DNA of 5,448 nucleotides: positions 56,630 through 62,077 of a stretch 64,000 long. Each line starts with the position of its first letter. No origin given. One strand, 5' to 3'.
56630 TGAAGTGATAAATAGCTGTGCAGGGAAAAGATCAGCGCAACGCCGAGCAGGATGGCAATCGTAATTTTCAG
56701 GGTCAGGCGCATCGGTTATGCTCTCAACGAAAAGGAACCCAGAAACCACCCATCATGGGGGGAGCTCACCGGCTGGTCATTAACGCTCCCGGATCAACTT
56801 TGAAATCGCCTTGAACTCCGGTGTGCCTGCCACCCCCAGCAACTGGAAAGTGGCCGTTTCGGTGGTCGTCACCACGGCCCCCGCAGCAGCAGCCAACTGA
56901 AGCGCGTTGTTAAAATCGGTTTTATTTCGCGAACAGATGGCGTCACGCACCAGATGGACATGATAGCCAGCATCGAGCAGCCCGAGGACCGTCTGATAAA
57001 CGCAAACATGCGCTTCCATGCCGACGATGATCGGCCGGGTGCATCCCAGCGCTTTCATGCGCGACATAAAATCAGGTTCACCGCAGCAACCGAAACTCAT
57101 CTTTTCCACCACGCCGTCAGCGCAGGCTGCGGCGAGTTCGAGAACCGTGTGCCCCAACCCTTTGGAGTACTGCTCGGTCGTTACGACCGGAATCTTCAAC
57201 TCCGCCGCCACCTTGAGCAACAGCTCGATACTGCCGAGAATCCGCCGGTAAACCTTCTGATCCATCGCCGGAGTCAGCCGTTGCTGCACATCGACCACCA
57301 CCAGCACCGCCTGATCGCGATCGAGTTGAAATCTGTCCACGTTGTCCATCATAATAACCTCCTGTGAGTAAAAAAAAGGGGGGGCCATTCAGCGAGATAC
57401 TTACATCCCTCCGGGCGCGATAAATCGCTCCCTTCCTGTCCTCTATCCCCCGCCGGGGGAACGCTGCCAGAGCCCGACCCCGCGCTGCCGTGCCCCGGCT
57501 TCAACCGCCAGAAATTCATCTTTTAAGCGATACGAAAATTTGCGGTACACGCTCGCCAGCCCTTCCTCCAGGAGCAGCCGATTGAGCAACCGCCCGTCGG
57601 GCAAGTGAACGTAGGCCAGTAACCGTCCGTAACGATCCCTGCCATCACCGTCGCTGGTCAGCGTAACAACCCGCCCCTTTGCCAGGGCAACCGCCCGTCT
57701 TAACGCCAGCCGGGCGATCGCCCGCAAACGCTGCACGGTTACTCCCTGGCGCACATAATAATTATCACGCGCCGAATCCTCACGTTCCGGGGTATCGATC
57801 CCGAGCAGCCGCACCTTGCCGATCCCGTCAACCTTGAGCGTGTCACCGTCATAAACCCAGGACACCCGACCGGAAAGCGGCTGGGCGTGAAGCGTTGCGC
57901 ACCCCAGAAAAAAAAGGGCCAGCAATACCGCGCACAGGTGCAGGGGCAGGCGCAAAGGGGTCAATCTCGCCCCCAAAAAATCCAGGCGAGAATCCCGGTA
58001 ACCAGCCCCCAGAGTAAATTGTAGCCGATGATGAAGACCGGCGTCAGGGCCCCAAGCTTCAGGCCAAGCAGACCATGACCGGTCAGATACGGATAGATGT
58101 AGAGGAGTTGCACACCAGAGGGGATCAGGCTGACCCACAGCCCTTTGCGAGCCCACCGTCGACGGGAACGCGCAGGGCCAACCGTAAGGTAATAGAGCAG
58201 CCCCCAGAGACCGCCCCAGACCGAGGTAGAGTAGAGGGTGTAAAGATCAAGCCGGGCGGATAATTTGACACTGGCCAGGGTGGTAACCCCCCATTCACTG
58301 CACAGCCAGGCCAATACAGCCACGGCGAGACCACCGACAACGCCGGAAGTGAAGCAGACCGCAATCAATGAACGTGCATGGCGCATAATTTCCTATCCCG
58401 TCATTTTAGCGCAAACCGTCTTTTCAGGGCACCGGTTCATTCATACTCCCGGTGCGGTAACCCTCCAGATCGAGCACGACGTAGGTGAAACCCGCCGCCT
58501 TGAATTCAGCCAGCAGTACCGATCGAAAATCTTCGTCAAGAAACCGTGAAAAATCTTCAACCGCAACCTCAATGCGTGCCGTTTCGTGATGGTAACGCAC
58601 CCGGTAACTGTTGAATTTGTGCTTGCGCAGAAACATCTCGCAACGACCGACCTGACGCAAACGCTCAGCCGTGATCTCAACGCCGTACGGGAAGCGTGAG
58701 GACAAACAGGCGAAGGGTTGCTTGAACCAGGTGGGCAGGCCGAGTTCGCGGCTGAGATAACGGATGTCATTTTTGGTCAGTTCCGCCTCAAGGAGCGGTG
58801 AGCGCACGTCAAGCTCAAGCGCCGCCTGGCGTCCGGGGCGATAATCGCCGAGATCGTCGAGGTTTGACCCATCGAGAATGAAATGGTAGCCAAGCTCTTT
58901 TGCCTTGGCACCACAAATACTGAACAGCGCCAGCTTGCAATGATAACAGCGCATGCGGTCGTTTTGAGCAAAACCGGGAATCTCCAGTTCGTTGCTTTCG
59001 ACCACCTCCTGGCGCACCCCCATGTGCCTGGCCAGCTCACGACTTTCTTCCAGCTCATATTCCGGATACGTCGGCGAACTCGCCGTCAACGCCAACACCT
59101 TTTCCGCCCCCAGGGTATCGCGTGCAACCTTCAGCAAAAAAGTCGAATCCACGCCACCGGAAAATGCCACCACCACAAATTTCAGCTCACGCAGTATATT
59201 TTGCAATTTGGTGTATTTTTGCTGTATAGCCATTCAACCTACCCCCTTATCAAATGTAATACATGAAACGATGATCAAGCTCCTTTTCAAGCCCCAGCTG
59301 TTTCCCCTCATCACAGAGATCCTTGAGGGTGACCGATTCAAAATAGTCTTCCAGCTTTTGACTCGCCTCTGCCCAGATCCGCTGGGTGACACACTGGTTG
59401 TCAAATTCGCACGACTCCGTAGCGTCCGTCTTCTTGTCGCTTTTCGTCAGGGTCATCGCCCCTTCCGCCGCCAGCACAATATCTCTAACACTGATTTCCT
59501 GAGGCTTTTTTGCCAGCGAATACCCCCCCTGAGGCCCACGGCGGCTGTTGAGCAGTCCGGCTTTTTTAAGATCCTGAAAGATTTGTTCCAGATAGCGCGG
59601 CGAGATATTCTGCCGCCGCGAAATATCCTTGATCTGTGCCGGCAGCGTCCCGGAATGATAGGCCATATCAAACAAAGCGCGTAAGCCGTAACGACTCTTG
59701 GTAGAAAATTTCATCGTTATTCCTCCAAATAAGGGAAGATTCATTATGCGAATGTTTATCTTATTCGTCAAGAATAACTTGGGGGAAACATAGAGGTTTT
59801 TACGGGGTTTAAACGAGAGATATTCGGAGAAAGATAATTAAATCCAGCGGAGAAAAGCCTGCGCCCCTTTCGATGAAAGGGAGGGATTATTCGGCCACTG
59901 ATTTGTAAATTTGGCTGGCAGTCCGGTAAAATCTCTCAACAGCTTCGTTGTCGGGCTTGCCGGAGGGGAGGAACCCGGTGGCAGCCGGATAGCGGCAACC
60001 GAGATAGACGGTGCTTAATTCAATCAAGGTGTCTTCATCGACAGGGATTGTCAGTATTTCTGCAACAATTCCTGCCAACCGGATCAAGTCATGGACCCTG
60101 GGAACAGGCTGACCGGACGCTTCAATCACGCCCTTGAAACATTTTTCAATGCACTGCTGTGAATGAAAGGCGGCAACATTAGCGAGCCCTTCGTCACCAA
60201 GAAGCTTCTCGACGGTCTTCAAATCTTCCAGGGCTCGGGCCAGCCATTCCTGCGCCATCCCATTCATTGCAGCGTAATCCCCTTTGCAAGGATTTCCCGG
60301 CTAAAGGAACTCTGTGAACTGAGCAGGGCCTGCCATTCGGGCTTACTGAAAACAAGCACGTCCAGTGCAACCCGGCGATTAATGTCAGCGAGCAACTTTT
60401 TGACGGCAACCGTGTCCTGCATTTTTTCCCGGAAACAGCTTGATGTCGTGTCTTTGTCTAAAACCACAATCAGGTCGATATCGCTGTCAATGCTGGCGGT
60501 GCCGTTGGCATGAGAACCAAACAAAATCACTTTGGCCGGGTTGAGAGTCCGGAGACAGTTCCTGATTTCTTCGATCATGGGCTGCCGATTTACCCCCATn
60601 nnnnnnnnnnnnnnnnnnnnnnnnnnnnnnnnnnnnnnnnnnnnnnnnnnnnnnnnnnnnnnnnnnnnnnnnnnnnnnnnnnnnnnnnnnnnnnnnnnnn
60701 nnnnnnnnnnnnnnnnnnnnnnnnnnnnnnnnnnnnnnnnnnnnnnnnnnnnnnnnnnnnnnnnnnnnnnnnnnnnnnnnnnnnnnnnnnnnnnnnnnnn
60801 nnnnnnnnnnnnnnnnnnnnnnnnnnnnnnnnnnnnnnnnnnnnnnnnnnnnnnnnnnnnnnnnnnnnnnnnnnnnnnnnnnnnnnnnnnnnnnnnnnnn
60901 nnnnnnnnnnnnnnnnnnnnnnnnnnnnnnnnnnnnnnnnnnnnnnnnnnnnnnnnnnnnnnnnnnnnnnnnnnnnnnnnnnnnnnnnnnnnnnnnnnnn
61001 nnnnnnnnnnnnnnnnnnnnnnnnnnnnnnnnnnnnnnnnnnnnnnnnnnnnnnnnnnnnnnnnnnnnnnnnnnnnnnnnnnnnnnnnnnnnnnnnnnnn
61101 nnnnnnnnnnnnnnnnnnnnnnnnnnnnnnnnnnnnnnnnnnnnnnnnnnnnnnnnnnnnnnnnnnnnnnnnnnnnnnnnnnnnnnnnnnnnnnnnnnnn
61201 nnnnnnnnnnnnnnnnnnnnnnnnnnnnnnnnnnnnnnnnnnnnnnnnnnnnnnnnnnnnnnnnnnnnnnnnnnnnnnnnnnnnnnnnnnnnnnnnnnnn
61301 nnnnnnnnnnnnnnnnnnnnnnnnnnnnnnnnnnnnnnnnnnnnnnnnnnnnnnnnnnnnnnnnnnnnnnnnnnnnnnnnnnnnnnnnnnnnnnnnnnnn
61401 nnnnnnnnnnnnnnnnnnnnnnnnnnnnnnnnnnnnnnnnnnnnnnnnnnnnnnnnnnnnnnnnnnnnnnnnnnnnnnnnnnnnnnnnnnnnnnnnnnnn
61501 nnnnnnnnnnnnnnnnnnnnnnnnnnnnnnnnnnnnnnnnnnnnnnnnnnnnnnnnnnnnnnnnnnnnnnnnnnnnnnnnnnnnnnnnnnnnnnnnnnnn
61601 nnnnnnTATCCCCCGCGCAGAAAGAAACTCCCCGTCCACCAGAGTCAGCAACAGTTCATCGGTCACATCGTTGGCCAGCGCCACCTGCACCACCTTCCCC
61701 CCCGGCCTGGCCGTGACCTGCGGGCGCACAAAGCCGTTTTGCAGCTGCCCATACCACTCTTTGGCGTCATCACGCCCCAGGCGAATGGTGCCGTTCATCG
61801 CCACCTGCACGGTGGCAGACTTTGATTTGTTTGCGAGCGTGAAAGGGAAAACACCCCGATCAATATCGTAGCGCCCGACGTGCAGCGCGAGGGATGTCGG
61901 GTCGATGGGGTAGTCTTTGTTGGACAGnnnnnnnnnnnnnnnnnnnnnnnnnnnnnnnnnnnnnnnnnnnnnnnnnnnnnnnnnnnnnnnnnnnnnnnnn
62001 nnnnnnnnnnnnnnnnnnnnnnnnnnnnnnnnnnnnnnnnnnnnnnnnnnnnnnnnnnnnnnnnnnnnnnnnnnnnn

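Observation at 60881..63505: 874-aa caspase - coiled-coil - FGE-like fusion: Rosetta-stone paralogue of the split operon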

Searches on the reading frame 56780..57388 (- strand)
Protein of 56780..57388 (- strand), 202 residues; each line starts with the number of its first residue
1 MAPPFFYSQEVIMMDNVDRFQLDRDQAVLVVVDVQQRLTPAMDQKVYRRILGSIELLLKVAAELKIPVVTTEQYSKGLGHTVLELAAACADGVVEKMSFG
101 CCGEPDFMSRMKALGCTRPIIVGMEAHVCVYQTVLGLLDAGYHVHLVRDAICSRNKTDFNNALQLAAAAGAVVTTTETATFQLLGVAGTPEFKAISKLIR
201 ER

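Call 61: search_protein_families(library=pfam, proteins=[window:56780-57388:-], max_evalue=0.01)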
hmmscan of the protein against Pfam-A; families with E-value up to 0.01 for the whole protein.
window:56780-57388:- (202 aa): 1 family
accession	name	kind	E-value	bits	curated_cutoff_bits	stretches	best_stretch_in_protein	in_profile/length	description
PF00857.26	Isochorismatase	-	5.9e-28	98.6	27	1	28-177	2-174/175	Isochorismatase domain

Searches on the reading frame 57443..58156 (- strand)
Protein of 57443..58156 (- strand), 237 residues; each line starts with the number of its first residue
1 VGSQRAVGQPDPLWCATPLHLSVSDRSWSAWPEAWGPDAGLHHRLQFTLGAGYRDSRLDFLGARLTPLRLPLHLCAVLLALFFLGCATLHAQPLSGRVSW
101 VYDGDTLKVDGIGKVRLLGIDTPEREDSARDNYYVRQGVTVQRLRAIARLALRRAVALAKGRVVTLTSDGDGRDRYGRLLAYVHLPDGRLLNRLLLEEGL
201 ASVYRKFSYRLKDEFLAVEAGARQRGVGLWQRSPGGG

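Call 61: search_protein_families(library=pfam, proteins=[window:57443-58156:-], max_evalue=0.01)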
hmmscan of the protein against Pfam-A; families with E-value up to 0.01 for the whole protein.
window:57443-58156:- (237 aa): 1 family
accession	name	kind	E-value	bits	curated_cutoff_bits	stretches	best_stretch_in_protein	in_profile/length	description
PF00565.23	SNase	-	1.9e-17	64.1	21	1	114-231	1-106/107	Staphylococcal nuclease homologue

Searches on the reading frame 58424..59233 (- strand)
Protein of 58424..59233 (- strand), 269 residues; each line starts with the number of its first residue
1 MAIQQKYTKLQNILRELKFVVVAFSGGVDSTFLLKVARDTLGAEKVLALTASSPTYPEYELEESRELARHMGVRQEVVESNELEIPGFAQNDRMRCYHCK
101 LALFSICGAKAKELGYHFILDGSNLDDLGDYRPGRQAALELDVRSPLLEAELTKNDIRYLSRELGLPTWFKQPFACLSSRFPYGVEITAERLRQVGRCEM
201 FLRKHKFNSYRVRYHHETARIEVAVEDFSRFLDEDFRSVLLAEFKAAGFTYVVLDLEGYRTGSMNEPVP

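Call 61: search_protein_families(library=pfam, proteins=[window:58424-59233:-], max_evalue=0.01)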
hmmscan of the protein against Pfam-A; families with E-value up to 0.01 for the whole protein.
window:58424-59233:- (269 aa): 5 families
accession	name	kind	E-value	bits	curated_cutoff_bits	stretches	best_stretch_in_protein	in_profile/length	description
PF02540.23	NAD_synthase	-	8.9e-08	32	21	1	16-80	15-81/242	NAD synthase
PF06508.19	QueC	-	1.6e-06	28.2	22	1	20-82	2-62/210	Queuosine biosynthesis protein QueC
PF00764.25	Arginosuc_synth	-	0.0014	19.1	27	1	20-79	2-59/162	Arginosuccinate synthase N-terminal HUP domain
PF00733.27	Asn_synthase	-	0.0025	18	21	1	20-82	20-81/354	Asparagine synthase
PF01171.26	ATP_bind_3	-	0.0076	16.4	27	0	20-42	2-24/182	PP-loop family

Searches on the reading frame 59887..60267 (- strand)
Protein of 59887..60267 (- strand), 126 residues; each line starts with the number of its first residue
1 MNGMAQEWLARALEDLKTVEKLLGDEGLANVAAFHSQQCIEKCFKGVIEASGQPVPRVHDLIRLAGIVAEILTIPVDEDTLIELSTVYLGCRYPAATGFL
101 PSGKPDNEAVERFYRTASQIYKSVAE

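Call 61: search_protein_families(library=pfam, proteins=[window:59887-60267:-], max_evalue=0.01)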
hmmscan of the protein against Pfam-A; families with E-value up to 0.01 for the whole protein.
window:59887-60267:- (126 aa): 1 family
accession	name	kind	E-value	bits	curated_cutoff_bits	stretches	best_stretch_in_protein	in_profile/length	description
PF05168.19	HEPN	-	3.3e-22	79.3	22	1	5-124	1-114/117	HEPN domain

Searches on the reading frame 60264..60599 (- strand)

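Call 61: search_protein_families(library=pfam, proteins=[window:60264-60599:-], max_evalue=0.01)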
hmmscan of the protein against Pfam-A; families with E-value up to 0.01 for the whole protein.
window:60264-60599:- (111 aa): 3 families
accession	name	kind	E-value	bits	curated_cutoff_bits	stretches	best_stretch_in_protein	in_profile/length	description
PF01909.29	NTP_transf_2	-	2.4e-12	47.5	21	1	9-65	1-56/93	Nucleotidyltransferase domain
PF18765.7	Polbeta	-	3.3e-10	40.4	26.9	1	10-82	1-67/93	Polymerase beta, Nucleotidyltransferase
PF22600.2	MTPAP-like_central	-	1.4e-06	28.9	27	1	6-71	23-85/139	Poly(A) RNA polymerase, mitochondrial-like, central palm domain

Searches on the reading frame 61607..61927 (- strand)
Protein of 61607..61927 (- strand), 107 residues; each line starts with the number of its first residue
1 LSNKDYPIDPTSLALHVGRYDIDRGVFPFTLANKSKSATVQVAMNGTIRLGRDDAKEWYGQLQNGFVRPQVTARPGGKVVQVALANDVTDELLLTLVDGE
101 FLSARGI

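Call 63: predict_structure(alignment_id=A2)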
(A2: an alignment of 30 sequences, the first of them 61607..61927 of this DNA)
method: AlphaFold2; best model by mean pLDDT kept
length: 107 residues; sequences in the alignment: 30
mean_pLDDT: 87.0   pTM: 0.71
mean pLDDT of the five models: 87.0, 86.1, 84.6, 81.7, 81.0
residues with pLDDT >= 90: 55; 70-90: 46; 50-70: 5; < 50: 1
segments of 3 or more residues with pLDDT < 50: none
pLDDT, mean of each block of 10 residues (from residue 1): 81 93 94 82 90 91 92 85 90 85 69
secondary structure, 60 per line:
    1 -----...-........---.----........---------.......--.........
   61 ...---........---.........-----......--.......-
elements in order: E6-8 E13-17 E26-33 E43-49 H52-63 E67-74 E78-86 E92-97 E100-103

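Call 66: fold_search(model_id=the predicted structure, library=pdb)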
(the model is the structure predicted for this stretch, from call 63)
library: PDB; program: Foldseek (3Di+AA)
matches with E <= 10: 386; with E <= 0.001: 0
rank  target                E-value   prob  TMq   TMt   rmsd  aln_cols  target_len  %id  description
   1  7ndu_AAA              6.7e-01  0.13  0.25  0.12  12.7       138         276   13  Gag:02 TCR in complex with HLA-E featuring a non-natural amino acid (released 2022-01-26)
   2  2hql_B                8.3e-01  0.25  0.34  0.36  11.9        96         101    8  Crystal structure of a small single-stranded DNA binding protein from Mycoplasma pneumoniae (released 2007-05-01)
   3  8bhu_AAA              8.3e-01  0.18  0.26  0.32   7.0        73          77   16  Crystal Structure of SilF (Ag(I) form (released 2023-11-15)
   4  9xps_3                8.3e-01  0.16  0.30  0.14  16.3       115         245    8  The neck structure of the Phage Phikz (released 2026-02-11)
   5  8t7r_a                8.3e-01  0.11  0.23  0.16  13.1       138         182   11  Crystal structure of human leukocyte antigen A*0101 in complex with the Fab of alloreactive antibody E07 (released 2024-12-25)
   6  8bwv_B                9.2e-01  0.21  0.30  0.37   7.5        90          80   17  Crystal Structure of SilF Cu(I) (released 2024-01-24)
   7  6cqm_H                9.7e-01  0.18  0.29  0.34   8.7        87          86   13  Crystal Structure of mitochondrial single-stranded DNA binding proteins from S. cerevisiae, Rim1 (Form2) (released 2018-05-30)
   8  8bhu_CCC              9.7e-01  0.16  0.26  0.31   6.9        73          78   16  Crystal Structure of SilF (Ag(I) form (released 2023-11-15)
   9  6cqo_C                9.7e-01  0.13  0.28  0.31   8.6        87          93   11  Crystal Structure of mitochondrial single-stranded DNA binding proteins from S. cerevisiae (SeMet Labeled), Rim1 (Form (released 2018-05-30)
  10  6sji_B                9.7e-01  0.11  0.24  0.07  13.6       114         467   13  The structure of thiocyanate dehydrogenase from Thioalkalivibrio paradoxus mutant with His 482 replaced by Gln (released 2019-09-18)
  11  8bhu_BBB              1.0e+00  0.15  0.25  0.30   7.1        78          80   15  Crystal Structure of SilF (Ag(I) form (released 2023-11-15)
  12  7ypv_A                1.0e+00  0.07  0.20  0.13  18.8        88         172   16  Crystal structure of OrE-ST-F (released 2023-05-31)
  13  8v9y                  1.0e+00  0.06  0.19  0.18  14.0       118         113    8  X-ray crystal structure of nanobody JGFN4 (released 2024-08-07)
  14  8bbz_BBB              1.1e+00  0.16  0.26  0.32   7.3        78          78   14  Crystal Structure of SilF (apo form) (released 2023-10-25)
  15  7xqs_A                1.1e+00  0.10  0.25  0.12  13.4       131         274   10  The structure of FLA-K*00701/KP-CoV-9 (released 2023-11-08)
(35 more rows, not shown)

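Call 70: fold_search(model_id=the predicted structure, library=viral)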
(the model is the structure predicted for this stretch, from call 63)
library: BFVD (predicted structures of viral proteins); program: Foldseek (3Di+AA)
matches with E <= 10: 636; with E <= 0.001: 0
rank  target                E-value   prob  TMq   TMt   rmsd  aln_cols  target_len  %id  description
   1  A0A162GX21            2.3e-02  0.94  0.38  0.16   7.2       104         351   13  LEF-3 [Mocis latipes granulovirus]
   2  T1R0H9                5.1e-02  0.66  0.27  0.11   7.4       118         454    8  LEF-3 [Chrysodeixis chalcites nucleopolyhedrovirus]
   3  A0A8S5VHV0            8.8e-02  0.51  0.32  0.10  11.2       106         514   16  Putative nucleic acid-binding lipoprotein.1, putative nucleic acid-binding lipoprotein [Siphoviridae sp. ctNxi14]
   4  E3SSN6                2.0e-01  0.44  0.25  0.17   5.2        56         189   21  Uncharacterized protein [Prochlorococcus phage P-HM2]
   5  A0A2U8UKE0            2.2e-01  0.84  0.32  0.23   5.4        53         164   11  (no name in the UniProt tables at hand)
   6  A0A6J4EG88            2.9e-01  0.89  0.26  0.23   3.2        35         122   20  (no name in the UniProt tables at hand)
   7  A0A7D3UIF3            3.2e-01  0.35  0.28  0.11   8.7       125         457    8  ORF40 [Human herpesvirus 8]
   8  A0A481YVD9            3.2e-01  0.25  0.28  0.27   9.8       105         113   10  Uncharacterized protein [Marseillevirus LCMAC103]
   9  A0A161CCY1            3.6e-01  0.41  0.32  0.13   7.4       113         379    6  LEF-3 [Urbanus proteus nucleopolyhedrovirus]
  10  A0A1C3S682            4.5e-01  0.10  0.20  0.15  10.3       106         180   11  Uncharacterized protein [Escherichia phage vB_Eco_slurp01]
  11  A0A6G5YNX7            5.5e-01  0.16  0.25  0.23  11.6        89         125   16  (no name in the UniProt tables at hand)
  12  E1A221                5.9e-01  0.10  0.26  0.17  18.8       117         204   14  Uncharacterized protein [Aeromonas phage phiAS5]
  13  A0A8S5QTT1            5.9e-01  0.09  0.20  0.08  12.6       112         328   12  Uncharacterized protein [Podoviridae sp. ctKS020]
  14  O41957                6.2e-01  0.33  0.32  0.09   6.8       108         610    6  40 protein [Murid herpesvirus 4]
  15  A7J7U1                6.5e-01  0.15  0.22  0.26   8.4        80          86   14  Uncharacterized protein n587R [Paramecium bursaria Chlorella virus FR483]
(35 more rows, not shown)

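Call 79: search_protein_representatives(alignment_id=A2)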
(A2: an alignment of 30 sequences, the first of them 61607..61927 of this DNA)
Query: 30 sequences, 105 profile positions. Proteins with E-value up to 0.001 (for the whole library): 104; up to 1e-10: 72; up to 1e-30: 15. The best 104 are listed.
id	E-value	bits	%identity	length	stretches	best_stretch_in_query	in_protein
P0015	2.6e-38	146.4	-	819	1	1-104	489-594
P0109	2.6e-38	146.4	-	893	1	1-105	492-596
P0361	1.5e-36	140.7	-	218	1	1-104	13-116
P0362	2.5e-35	136.8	-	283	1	1-104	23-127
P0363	9.3e-35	135.0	-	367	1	1-104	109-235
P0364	3.7e-34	133.1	-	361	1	1-104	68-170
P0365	4.3e-34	132.8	-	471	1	1-104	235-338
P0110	9.9e-34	131.7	-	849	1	1-102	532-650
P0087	1.5e-33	131.1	-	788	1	1-104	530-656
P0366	2.4e-33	130.5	-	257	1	1-104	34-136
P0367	3.8e-33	129.8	-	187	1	1-105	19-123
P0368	8.7e-33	128.7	-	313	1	1-104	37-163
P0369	3.8e-32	126.6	-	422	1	1-104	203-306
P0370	4.6e-32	126.3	-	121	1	4-104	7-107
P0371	6.2e-31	122.7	-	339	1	1-104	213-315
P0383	1.6e-23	98.9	-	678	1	1-101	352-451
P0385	5.1e-23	97.3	-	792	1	1-102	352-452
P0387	4.7e-22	94.2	-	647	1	2-103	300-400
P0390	9.1e-22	93.2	-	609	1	1-104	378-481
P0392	1.1e-20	89.8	-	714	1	1-104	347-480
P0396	9.4e-19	83.6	-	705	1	2-102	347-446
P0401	2.3e-17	79.1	-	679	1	1-104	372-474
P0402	2.6e-16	75.7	-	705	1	3-100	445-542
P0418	1.0e-11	60.9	-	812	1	1-102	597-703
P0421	6.9e-11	58.3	-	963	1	1-101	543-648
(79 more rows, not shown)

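Call 80: search_protein_families(library=pfam, proteins=[P0383, P0385, P0387, P0390, P0392, P0396, P0401, P0402, P0418, P0421], max_evalue=0.001)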
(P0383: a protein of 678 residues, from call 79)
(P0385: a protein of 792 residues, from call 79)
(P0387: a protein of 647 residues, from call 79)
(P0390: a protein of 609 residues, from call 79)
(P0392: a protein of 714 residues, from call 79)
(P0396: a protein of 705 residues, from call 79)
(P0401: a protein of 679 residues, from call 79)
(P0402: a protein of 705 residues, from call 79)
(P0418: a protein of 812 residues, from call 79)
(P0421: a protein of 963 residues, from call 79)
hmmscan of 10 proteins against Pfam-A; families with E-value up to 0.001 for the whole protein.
P0383 (678 aa): 1 family
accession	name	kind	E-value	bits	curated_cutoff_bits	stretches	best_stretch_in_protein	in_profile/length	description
PF03781.23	FGE-sulfatase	-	4e-33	115.6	23.3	1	471-675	2-255/255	Sulfatase-modifying factor enzyme 1-like domain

P0385 (792 aa): 2 families
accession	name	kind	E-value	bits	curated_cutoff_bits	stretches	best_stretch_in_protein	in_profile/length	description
PF08238.18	Sel1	-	5.3e-84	274.1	30.7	8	637-672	1-36/36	Sel1 repeat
PF20308.4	TPR-S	-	0.00072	20.5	27.6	1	584-677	1-93/102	Tetratricopeptide Repeats-Sensor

P0387 (647 aa): 1 family
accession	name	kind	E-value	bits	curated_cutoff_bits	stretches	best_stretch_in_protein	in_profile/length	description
PF07603.17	Lcl_C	-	2.1e-20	73.6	34.9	2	422-503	9-102/117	Lcl C-terminal domain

P0390 (609 aa): 1 family
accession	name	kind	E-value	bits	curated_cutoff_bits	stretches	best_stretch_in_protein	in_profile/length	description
PF07603.17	Lcl_C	-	7.2e-15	55.7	34.9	1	493-606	4-117/117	Lcl C-terminal domain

P0392 (714 aa): 1 family
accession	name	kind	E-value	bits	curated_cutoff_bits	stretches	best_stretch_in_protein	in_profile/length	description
PF03781.23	FGE-sulfatase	-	3e-50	171.7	23.3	1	497-708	3-254/255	Sulfatase-modifying factor enzyme 1-like domain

P0396 (705 aa): 2 families
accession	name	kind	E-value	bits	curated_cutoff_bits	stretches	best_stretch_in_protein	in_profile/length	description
PF07603.17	Lcl_C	-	3.8e-13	50.2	34.9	1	609-703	8-116/117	Lcl C-terminal domain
PF03781.23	FGE-sulfatase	-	3.3e-06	27.4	23.3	0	466-532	61-122/255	Sulfatase-modifying factor enzyme 1-like domain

P0401 (679 aa): 1 family
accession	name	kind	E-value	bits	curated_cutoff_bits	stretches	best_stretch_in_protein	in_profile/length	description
PF03781.23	FGE-sulfatase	-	4.4e-33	115.4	23.3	1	509-676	34-254/255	Sulfatase-modifying factor enzyme 1-like domain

P0402 (705 aa): 1 family
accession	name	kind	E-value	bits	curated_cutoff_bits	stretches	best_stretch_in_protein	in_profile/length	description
PF07603.17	Lcl_C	-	2.7e-18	66.8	34.9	1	585-685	2-100/117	Lcl C-terminal domain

P0418 (812 aa): 1 family
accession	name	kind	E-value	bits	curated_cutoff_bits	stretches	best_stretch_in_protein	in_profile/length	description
PF07603.17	Lcl_C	-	8.4e-08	32.9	34.9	1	707-775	2-68/117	Lcl C-terminal domain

P0421 (963 aa): 3 families
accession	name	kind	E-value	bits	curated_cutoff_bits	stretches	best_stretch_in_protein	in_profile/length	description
PF00656.27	Peptidase_C14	-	2.9e-41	142.1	21.4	1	99-317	1-233/233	Caspase domain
PF07603.17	Lcl_C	-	4.3e-12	46.8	34.9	2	820-890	1-63/117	Lcl C-terminal domain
PF01364.23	Peptidase_C25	-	0.00078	19.2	23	0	160-274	227-319/374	Peptidase family C25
